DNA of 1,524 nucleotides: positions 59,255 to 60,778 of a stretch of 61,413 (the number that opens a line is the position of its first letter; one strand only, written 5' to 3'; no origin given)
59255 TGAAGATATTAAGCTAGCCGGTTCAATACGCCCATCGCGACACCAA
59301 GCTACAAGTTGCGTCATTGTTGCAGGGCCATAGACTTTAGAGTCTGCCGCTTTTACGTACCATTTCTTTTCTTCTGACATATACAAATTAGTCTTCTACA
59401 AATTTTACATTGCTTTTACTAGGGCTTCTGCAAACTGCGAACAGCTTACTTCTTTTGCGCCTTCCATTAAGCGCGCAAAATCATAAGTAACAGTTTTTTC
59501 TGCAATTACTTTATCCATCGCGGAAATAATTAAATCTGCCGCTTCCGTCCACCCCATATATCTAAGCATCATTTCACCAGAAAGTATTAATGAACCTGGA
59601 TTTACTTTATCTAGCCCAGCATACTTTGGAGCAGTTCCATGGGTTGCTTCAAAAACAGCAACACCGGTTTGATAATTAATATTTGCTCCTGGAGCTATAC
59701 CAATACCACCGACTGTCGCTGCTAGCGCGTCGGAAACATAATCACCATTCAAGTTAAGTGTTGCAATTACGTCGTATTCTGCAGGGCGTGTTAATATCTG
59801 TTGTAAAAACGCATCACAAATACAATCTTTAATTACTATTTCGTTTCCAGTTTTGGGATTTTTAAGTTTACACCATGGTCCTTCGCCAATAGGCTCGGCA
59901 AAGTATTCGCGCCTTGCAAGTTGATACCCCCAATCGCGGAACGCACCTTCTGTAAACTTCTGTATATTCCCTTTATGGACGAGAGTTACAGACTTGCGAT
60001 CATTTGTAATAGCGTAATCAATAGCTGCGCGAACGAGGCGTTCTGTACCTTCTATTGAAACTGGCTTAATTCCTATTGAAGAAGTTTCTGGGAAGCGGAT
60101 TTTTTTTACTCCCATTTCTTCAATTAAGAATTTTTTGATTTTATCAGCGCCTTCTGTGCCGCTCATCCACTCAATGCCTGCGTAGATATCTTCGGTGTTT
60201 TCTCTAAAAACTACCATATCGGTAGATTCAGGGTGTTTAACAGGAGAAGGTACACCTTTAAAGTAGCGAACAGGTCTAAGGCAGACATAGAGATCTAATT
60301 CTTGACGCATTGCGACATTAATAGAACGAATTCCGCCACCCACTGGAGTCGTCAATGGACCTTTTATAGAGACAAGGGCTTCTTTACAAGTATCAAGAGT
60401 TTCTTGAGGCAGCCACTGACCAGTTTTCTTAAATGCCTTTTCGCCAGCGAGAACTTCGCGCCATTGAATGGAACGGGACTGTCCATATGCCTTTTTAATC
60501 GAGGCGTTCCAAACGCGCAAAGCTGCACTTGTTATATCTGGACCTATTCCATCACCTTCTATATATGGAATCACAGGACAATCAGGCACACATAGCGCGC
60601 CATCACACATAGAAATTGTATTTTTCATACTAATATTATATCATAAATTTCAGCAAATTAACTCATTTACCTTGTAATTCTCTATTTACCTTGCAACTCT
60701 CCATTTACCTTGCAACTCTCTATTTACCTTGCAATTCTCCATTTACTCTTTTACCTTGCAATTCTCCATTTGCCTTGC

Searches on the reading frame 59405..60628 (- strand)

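Call 3: search_protein_families(library=pfam, proteins=[window:59405-60628:-], max_evalue=0.1)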
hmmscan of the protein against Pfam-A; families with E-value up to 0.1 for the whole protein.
window:59405-60628:- (407 aa): 1 family
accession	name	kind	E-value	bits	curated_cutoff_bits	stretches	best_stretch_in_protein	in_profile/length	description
PF00180.25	Iso_dh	-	4e-95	319.5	27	1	20-402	2-347/348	Isocitrate/isopropylmalate dehydrogenase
